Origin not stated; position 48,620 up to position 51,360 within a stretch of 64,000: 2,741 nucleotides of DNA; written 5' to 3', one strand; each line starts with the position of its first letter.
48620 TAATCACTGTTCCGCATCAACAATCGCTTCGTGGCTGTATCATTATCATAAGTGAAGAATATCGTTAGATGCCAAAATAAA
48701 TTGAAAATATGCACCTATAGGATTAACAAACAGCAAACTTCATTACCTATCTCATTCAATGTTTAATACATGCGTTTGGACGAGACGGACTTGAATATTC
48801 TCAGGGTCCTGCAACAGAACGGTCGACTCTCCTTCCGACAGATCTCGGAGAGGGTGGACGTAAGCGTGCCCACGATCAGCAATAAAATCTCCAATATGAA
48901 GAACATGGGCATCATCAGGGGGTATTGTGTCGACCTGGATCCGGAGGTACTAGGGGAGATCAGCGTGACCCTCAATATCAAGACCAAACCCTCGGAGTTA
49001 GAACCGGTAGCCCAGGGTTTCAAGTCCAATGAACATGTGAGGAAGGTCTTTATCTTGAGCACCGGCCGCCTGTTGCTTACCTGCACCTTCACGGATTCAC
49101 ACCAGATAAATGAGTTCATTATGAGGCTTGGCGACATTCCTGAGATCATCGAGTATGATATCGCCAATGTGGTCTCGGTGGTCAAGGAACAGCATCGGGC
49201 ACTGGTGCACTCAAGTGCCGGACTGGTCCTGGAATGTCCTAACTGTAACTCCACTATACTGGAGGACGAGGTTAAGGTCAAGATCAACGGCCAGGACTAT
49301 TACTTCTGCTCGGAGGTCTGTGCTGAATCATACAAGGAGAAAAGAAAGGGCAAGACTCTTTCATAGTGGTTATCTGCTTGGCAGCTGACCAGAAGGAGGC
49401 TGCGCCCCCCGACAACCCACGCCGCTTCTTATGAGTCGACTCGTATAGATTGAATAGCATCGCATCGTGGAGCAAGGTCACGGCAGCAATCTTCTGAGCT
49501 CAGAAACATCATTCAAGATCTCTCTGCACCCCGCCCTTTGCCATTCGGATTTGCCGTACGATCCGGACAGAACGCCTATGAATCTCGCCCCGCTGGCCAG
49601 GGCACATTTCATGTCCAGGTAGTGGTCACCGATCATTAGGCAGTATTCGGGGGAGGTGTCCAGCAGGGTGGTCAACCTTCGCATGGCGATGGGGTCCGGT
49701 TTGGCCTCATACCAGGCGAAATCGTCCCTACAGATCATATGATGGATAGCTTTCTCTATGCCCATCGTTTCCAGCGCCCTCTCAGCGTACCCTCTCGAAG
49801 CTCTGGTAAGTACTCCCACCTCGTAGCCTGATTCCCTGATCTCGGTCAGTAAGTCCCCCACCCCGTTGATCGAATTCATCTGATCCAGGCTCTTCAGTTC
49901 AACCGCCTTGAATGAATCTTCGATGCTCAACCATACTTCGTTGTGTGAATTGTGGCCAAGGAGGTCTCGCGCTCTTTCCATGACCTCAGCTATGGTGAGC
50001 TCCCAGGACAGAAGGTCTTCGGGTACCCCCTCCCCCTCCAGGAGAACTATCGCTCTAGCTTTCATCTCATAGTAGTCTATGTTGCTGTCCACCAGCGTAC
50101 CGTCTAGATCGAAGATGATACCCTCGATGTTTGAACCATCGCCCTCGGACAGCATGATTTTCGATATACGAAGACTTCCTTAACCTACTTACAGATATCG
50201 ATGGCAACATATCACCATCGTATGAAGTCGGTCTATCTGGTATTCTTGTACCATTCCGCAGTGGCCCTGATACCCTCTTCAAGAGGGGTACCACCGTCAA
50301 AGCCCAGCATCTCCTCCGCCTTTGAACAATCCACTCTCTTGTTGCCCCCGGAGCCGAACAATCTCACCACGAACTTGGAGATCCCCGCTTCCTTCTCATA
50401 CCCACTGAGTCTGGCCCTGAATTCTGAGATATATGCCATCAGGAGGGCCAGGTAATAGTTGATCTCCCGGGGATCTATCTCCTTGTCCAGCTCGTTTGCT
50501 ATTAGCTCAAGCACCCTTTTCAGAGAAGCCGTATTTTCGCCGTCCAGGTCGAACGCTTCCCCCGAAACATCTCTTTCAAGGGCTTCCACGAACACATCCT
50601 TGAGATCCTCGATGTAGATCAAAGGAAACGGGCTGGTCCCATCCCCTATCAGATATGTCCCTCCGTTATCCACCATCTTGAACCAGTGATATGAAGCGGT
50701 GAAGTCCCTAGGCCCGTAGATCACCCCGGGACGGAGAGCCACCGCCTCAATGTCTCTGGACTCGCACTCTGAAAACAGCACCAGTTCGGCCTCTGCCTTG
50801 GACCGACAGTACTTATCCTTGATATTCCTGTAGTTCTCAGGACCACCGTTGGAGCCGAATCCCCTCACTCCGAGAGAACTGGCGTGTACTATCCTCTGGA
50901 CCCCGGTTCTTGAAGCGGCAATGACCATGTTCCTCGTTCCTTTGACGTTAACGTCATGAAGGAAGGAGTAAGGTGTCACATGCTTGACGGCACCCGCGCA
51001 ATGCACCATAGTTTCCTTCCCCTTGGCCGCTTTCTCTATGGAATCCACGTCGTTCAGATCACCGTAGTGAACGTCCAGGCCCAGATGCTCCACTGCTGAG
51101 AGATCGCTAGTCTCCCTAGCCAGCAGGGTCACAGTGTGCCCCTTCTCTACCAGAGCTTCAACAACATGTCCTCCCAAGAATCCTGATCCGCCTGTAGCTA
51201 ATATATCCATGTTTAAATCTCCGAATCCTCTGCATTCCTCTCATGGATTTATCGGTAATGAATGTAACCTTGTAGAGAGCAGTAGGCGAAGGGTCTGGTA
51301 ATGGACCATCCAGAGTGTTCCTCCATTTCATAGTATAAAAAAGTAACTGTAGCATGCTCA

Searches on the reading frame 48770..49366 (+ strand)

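Call 22: search_protein_families(library=pfam, proteins=[window:48770-49366:+])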
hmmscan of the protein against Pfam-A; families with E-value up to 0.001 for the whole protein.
window:48770-49366:+ (198 aa): 11 families
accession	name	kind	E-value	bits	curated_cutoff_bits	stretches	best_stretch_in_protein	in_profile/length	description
PF13412.12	HTH_24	-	2.3e-15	56.3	21.9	1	3-50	1-48/48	Winged helix-turn-helix DNA-binding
PF13404.12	HTH_AsnC-type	-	1.3e-11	44.6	27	1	3-41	1-39/42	AsnC-type helix-turn-helix domain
PF01022.26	HTH_5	-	2.6e-07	30.8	22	1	4-49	1-45/47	Bacterial regulatory protein, arsR family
PF24273.1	TRASH_HVO_1752_C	-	3e-06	27.7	27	1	154-191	2-39/47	HVO_1752, C-terminal TRASH domain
PF06467.20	zf-FCS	-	2.8e-05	24.3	22.4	1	156-188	7-39/39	MYM-type Zinc finger with FCS sequence motif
PF25212.1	HVO_A0114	-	5.2e-05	23.4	27.6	1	3-50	20-67/84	HVO_A0114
PF01047.28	MarR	-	8.3e-05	22.8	24.6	1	5-50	3-48/59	MarR family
PF08279.18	HTH_11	-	8.3e-05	22.8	25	1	9-48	4-44/55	HTH domain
PF12802.13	MarR_2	-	0.00036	21.1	27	1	6-50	6-51/61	MarR family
PF04945.19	YHS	-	0.00037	20.9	30.3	1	158-189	5-37/47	YHS domain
PF08220.18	HTH_DeoR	-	0.00068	19.8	21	0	9-50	4-46/57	DeoR-like helix-turn-helix domain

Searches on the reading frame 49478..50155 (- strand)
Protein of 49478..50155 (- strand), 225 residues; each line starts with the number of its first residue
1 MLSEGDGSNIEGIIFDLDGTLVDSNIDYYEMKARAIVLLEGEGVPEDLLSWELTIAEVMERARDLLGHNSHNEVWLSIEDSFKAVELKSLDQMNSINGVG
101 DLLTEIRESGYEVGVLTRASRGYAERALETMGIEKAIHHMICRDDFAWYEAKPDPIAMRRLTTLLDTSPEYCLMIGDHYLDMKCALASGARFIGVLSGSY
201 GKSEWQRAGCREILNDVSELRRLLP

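Call 22: search_protein_families(library=pfam, proteins=[window:49478-50155:-])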
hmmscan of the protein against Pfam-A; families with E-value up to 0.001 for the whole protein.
window:49478-50155:- (225 aa): 5 families
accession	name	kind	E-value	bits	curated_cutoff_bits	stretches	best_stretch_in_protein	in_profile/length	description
PF13419.12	HAD_2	-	1.4e-25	90.9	23.8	1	13-195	1-178/178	Haloacid dehalogenase-like hydrolase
PF00702.32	Hydrolase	-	1.2e-19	71.9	26.4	1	10-189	1-191/191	haloacid dehalogenase-like hydrolase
PF13242.12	Hydrolase_like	-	4e-12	46.3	22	1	152-219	4-74/75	HAD-hyrolase-like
PF12710.13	HAD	-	7.8e-09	36.7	27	1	13-185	1-188/189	haloacid dehalogenase-like hydrolase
PF03031.24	NIF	-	9.8e-06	25.8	21.8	0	98-171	42-110/160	NLI interacting factor-like phosphatase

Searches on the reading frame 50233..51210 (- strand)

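Call 22: search_protein_families(library=pfam, proteins=[window:50233-51210:-])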
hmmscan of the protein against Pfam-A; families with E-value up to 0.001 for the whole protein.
window:50233-51210:- (325 aa): 8 families
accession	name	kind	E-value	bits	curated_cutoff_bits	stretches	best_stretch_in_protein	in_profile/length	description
PF01370.27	Epimerase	-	1.3e-29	103.8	20.9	1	3-220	1-237/240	NAD dependent epimerase/dehydratase family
PF01073.25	3Beta_HSD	-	1.6e-26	93.4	22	1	5-211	2-229/280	3-beta hydroxysteroid dehydrogenase/isomerase family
PF13460.12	NAD_binding_10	-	1e-21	78.1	27.2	1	7-164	1-146/184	NAD(P)H-binding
PF07993.18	NAD_binding_4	-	1.5e-18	67.3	20.1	2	58-185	82-224/258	Male sterility protein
PF16363.11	GDP_Man_Dehyd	-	1.4e-13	51.5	27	1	4-316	1-331/332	GDP-mannose 4,6 dehydratase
PF05368.20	NmrA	-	4.2e-12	46.7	27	1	3-111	5-106/298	NmrA-like family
PF04321.23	RmlD_sub_bind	-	1.6e-05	24.6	27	1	1-166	1-153/287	RmlD substrate binding domain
PF02719.21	Polysacc_synt_2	-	1.9e-05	24.4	20.2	1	3-111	1-127/293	Polysaccharide biosynthesis protein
